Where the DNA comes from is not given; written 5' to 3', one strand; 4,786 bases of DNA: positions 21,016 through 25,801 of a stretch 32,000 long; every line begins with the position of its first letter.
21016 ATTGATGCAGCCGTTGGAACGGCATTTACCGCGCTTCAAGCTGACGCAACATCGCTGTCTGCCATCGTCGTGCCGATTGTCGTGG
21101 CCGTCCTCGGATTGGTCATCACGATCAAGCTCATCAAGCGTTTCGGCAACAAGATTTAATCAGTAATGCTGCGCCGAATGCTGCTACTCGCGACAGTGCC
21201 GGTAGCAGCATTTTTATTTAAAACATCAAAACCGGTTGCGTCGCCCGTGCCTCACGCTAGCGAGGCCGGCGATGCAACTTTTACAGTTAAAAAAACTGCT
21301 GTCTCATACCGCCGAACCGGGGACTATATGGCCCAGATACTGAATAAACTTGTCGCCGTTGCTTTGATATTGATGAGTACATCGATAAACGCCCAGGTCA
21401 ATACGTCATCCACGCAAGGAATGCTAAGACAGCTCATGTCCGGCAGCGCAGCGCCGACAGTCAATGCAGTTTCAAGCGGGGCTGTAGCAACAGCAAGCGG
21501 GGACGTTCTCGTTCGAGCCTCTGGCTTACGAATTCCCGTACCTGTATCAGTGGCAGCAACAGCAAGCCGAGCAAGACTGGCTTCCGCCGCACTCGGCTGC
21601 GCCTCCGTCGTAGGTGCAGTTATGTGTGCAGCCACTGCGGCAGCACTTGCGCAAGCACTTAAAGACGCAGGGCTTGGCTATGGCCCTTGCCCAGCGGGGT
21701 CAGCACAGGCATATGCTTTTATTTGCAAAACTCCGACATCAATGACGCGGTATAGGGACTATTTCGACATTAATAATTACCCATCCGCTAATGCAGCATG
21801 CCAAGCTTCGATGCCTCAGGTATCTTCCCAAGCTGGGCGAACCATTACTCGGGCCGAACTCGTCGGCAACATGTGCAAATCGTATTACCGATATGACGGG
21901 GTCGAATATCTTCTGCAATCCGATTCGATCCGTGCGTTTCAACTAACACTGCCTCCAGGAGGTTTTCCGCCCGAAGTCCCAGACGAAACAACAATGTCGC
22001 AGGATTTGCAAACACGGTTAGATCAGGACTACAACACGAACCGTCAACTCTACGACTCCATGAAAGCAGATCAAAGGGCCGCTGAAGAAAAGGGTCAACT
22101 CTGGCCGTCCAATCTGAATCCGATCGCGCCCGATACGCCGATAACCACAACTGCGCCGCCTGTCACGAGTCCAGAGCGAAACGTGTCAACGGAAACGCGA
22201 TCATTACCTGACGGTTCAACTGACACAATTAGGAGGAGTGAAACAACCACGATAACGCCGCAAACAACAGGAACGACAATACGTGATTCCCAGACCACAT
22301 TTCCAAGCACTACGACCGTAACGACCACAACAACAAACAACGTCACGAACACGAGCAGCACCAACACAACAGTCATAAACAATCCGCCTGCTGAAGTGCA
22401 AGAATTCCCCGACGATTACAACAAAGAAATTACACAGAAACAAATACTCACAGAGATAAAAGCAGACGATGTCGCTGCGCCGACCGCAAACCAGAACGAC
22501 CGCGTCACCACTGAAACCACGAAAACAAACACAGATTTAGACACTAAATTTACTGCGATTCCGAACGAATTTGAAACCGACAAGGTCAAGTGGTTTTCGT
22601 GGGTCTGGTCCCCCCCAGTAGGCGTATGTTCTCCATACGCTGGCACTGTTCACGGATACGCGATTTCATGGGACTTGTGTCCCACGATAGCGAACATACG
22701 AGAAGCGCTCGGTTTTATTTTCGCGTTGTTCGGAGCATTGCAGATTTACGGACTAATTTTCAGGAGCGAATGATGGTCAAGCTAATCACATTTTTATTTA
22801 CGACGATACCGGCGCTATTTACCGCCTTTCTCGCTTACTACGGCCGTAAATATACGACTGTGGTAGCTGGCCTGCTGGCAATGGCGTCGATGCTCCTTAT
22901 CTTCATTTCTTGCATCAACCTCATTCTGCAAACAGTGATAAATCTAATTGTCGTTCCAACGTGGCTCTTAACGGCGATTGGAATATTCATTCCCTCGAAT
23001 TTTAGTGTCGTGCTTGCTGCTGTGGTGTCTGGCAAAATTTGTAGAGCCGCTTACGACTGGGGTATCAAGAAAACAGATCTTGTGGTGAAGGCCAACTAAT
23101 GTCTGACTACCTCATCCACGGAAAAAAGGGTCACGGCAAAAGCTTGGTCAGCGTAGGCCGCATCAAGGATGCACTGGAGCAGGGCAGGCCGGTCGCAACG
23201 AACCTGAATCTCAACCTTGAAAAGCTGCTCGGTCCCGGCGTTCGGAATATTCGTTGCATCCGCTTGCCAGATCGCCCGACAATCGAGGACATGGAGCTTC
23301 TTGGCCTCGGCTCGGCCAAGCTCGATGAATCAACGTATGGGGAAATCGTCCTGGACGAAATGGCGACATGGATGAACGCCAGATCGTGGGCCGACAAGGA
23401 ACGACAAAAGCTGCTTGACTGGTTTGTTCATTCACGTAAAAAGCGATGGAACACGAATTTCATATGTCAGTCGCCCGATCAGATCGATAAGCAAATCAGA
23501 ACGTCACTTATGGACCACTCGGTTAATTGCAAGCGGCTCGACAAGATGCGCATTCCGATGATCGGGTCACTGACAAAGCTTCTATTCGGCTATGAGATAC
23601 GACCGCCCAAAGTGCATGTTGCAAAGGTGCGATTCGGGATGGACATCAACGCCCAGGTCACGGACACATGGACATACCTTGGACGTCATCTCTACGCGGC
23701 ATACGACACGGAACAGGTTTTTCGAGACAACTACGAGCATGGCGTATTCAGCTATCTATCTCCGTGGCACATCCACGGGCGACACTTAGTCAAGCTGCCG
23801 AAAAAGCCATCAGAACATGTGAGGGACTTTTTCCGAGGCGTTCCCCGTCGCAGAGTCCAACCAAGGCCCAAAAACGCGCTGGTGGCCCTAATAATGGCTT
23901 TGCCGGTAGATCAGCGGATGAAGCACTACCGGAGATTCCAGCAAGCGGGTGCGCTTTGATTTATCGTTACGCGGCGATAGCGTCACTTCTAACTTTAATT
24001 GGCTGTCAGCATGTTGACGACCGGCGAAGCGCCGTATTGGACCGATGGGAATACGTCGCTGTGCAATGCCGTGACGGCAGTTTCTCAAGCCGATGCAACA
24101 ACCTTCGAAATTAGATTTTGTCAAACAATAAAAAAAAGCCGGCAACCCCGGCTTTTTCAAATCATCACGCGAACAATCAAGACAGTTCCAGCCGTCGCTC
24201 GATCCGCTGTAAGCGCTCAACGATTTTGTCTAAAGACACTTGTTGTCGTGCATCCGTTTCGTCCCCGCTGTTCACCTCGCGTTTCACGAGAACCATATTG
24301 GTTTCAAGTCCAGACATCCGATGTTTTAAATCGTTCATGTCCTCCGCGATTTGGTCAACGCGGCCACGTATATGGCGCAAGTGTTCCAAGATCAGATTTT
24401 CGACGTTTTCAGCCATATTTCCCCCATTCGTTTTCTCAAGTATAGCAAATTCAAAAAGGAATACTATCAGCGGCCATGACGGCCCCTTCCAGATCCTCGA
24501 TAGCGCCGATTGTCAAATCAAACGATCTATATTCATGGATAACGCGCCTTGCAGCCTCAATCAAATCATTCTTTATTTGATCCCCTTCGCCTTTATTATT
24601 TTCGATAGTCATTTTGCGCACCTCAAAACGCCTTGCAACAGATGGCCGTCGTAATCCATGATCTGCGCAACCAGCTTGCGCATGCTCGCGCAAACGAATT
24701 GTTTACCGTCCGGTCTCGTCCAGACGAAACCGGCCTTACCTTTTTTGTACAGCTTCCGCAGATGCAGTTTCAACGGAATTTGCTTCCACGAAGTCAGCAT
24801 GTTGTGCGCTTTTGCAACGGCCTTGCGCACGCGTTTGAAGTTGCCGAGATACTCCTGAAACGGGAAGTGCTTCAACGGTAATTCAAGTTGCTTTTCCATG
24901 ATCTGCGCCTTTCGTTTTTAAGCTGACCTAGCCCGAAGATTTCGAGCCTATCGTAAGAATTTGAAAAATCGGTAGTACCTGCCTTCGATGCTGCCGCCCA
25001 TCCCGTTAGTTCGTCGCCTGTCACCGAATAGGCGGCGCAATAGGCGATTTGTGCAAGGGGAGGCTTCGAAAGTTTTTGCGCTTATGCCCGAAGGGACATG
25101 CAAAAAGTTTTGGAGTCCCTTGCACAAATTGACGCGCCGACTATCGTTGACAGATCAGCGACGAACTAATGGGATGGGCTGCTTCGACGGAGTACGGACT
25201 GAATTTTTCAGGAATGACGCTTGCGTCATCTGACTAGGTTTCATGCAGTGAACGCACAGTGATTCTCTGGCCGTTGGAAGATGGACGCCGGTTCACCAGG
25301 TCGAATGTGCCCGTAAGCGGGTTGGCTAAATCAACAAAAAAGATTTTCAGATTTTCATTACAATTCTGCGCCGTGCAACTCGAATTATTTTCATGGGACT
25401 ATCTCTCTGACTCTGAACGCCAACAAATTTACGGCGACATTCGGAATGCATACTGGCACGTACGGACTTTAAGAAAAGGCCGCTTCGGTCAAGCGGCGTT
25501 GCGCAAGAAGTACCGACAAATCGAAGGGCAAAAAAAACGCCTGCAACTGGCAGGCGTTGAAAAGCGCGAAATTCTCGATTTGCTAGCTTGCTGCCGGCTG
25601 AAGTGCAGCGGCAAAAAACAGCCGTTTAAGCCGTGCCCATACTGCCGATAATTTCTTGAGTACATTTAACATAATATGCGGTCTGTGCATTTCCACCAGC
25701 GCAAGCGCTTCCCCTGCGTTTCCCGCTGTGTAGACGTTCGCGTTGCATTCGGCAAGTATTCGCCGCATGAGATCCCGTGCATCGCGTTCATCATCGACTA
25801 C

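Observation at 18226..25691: Integrase-less inovirus inserted inside a receiver-domain codon string, with a perfect XerD arm at the junction (Xer-dependent integration at a non-dif pseudo-site?)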

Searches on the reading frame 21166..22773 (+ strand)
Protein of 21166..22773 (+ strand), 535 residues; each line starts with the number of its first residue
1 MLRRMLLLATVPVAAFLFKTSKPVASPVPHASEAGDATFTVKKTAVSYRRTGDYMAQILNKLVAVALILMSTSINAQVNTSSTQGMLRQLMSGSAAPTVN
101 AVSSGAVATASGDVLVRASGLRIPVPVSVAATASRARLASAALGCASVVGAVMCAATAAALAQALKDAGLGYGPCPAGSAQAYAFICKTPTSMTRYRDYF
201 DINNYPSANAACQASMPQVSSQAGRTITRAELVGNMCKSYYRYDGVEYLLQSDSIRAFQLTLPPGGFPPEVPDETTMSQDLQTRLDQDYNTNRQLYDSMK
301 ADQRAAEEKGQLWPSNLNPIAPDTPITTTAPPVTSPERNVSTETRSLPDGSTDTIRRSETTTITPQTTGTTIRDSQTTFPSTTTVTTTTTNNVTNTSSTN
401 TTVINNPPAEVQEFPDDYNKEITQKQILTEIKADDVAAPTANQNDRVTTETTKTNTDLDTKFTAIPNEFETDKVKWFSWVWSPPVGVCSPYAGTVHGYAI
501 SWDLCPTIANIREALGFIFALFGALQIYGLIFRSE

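Call 9: search_protein_families(library=pfam, proteins=[window:21166-22773:+], max_evalue=0.01)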
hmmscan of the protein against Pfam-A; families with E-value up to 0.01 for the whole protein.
window:21166-22773:+ (535 aa): 0 families

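Call 45: search_protein_families(library=phrogs, proteins=[window:21166-22773:+], max_evalue=0.01)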
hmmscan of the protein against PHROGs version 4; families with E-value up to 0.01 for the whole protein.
window:21166-22773:+ (535 aa): 1 family
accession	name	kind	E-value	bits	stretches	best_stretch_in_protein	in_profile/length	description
phrog_4544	-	unknown function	3.6e-08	33.9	1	62-417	11-392/501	-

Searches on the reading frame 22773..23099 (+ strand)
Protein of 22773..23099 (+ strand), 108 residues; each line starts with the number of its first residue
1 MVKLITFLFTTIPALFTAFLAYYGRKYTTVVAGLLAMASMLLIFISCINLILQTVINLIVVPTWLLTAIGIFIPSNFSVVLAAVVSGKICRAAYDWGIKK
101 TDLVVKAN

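Call 9: search_protein_families(library=pfam, proteins=[window:22773-23099:+], max_evalue=0.01)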
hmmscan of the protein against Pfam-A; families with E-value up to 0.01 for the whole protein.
window:22773-23099:+ (108 aa): 1 family
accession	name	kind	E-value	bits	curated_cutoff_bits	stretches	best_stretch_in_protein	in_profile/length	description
PF17537.7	DUF5455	-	0.0012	19.8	25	1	3-99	5-99/102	Family of unknown function (DUF5455)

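Call 45: search_protein_families(library=phrogs, proteins=[window:22773-23099:+], max_evalue=0.01)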
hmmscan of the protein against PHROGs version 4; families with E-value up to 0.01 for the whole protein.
window:22773-23099:+ (108 aa): 2 families
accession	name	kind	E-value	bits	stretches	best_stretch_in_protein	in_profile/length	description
phrog_1944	-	head and packaging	1.4e-09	39.4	1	5-97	10-104/115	minor head protein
phrog_17485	-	head and packaging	5.3e-05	24.7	1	3-104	6-104/107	minor head protein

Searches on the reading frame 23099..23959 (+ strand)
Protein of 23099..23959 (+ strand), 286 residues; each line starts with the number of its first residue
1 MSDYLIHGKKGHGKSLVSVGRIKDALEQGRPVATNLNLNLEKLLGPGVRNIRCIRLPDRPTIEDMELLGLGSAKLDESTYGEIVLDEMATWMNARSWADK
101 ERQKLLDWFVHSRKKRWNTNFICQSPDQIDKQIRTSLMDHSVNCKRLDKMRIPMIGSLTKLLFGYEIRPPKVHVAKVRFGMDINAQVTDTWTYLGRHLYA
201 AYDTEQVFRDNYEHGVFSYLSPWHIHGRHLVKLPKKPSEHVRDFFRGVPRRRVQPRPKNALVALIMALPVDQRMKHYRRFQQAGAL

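Call 9: search_protein_families(library=pfam, proteins=[window:23099-23959:+], max_evalue=0.01)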
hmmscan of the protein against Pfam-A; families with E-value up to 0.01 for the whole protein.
window:23099-23959:+ (286 aa): 1 family
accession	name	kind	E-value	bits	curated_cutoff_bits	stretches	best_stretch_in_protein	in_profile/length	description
PF05707.18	Zot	-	2.7e-21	76.4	20.3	1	4-172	3-185/197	Zonular occludens toxin (Zot)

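Call 40: find_encoding_contigs(protein=window:23099-23959:+, flank=10000, max_places=10)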
Protein window:23099-23959:+ (286 aa): 7 contigs read that carry it; 4 places shown.
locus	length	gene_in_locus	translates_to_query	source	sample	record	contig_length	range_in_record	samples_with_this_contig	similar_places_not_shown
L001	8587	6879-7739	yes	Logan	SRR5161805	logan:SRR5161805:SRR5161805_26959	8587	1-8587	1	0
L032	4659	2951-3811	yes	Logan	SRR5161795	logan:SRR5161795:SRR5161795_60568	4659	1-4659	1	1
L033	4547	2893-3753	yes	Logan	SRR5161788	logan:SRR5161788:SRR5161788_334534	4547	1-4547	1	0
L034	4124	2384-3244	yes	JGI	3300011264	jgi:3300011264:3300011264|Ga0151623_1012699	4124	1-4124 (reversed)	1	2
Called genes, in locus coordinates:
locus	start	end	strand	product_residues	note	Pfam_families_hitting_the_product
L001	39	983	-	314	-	PF01545:Cation_efflux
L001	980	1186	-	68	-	PF06945:DUF1289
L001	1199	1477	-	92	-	PF02583:Trns_repr_metal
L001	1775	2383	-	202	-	PF12844:HTH_19 (weak), PF00072:Response_reg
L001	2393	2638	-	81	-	-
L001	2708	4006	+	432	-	PF02486:Rep_trans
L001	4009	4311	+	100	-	-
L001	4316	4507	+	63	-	-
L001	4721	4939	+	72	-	PF19199:Phage_coatGP8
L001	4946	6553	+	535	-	-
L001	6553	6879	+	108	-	-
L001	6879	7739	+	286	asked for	PF05707:Zot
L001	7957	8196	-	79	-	-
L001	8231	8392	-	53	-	-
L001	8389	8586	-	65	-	?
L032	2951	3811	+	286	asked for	PF05707:Zot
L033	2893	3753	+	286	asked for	PF05707:Zot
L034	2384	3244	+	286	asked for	PF05707:Zot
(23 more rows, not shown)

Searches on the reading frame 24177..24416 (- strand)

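Call 45: search_protein_families(library=phrogs, proteins=[window:24177-24416:-], max_evalue=0.01)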
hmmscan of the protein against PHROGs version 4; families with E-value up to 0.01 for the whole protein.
window:24177-24416:- (79 aa): 4 families
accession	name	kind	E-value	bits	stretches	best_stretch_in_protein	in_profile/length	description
phrog_1103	-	unknown function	0.0009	20.3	0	3-34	11-42/80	-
phrog_3556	-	unknown function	0.0029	17.7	1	12-49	182-220/276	-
phrog_1625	-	moron, auxiliary metabolic gene and host takeover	0.0069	17.4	0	7-48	66-107/110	involved in bacteriocin production or immunity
phrog_5553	-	unknown function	0.0083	17.4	0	35-77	10-52/114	-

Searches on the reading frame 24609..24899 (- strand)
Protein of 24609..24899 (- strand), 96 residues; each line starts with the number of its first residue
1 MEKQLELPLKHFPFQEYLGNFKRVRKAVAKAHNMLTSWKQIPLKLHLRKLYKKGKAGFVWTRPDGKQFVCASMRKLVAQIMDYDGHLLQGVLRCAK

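Call 9: search_protein_families(library=pfam, proteins=[window:24609-24899:-], max_evalue=0.01)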
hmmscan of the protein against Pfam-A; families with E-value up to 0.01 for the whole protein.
window:24609-24899:- (96 aa): 0 families

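Call 45: search_protein_families(library=phrogs, proteins=[window:24609-24899:-], max_evalue=0.01)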
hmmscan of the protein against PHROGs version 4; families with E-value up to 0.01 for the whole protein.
window:24609-24899:- (96 aa): 1 family
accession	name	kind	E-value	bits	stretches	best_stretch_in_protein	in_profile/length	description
phrog_19405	-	unknown function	8.8e-26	91.1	1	25-96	24-94/101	-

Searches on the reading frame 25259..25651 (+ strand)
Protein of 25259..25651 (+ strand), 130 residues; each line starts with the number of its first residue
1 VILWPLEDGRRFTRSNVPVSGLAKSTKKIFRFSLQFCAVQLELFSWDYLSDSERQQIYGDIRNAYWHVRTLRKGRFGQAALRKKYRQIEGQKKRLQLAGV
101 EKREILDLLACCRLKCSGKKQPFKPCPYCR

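Call 9: search_protein_families(library=pfam, proteins=[window:25259-25651:+], max_evalue=0.01)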
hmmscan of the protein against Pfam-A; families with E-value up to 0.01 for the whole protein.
window:25259-25651:+ (130 aa): 0 families

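Call 39: find_encoding_contigs(protein=window:25259-25651:+, flank=10000, max_places=10)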
Protein window:25259-25651:+ (130 aa): no gene with exactly this product is on record in the collection.

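Call 45: search_protein_families(library=phrogs, proteins=[window:25259-25651:+], max_evalue=0.01)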
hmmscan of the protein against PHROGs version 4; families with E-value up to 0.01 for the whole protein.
window:25259-25651:+ (130 aa): 1 family
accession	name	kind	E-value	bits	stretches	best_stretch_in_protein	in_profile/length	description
phrog_27692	-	unknown function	2.2e-21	76.7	1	39-118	3-82/99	-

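Call 54: search_protein_families(library=pfam, proteins=[window:25259-25651:+], max_evalue=10)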
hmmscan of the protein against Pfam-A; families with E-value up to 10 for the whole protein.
window:25259-25651:+ (130 aa): 1 family
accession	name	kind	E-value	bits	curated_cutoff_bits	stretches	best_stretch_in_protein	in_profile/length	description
PF09655.15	Nitr_red_assoc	-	0.016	16.1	25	1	30-57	19-46/144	Conserved nitrate reductase-associated protein (Nitr_red_assoc)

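Call 56: find_homologous_proteins(query=A3, max_evalue=0.001)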
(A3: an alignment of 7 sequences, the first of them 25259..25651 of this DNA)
Query A3 (7 sequences) (130 aa, profile of the alignment): 249 proteins with E <= 0.001 among 929 candidates; the best 120 are listed.
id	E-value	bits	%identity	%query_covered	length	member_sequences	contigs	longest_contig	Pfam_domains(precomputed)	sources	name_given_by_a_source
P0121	3.5e-52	193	64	85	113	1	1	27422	-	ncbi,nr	ncbi:MAG TPA: hypothetical protein VJ577_05515 [Burkholderiaceae bacterium]|nr:hypothetical protein 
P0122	3.0e-48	180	90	85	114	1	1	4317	-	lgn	-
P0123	2.3e-45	171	67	70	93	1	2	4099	-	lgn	-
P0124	5.6e-45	170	70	70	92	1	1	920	-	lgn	-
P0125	7.9e-45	169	69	75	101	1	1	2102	-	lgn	-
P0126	2.0e-44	168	71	71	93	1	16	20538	-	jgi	jgi:hypothetical protein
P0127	1.3e-42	162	63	70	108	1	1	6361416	-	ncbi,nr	ncbi:hypothetical protein ACZ75_05250 [Massilia sp. NR 4-1]|nr:hypothetical protein ACZ75_05250 [Mas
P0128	1.3e-42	162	65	72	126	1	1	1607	-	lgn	-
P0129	1.6e-42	162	64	70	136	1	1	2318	-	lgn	-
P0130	4.6e-42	160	73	69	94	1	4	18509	-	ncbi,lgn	-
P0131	4.9e-42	160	64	70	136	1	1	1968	-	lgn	-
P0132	5.4e-42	160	59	74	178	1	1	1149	-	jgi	jgi:hypothetical protein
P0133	6.8e-42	160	65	70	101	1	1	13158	-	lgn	-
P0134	7.7e-42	160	70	69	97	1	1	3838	-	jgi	jgi:hypothetical protein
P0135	7.7e-42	160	67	72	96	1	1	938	-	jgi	jgi:hypothetical protein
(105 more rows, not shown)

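Call 57: find_encoding_contigs(protein=P0122, flank=10000, max_places=10)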
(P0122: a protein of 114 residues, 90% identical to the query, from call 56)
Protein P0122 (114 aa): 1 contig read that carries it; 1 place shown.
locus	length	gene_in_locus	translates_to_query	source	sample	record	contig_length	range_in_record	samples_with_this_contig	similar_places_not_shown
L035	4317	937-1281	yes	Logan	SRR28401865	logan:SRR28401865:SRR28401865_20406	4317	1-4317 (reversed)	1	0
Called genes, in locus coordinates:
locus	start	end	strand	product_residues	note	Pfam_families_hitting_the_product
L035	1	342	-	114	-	?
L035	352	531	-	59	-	-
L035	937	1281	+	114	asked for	-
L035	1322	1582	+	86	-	-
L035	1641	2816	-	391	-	PF04055:Radical_SAM, PF13186:SPASM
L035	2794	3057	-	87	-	PF21782:WHD_PKMT (weak), PF05402:PqqD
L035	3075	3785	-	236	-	PF03070:TENA_THI-4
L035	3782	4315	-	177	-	?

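Call 98: search_protein_families(library=ncbifam, proteins=[window:25259-25651:+], max_evalue=0.01)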
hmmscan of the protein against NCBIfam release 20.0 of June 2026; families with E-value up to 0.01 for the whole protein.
window:25259-25651:+ (130 aa): 0 families
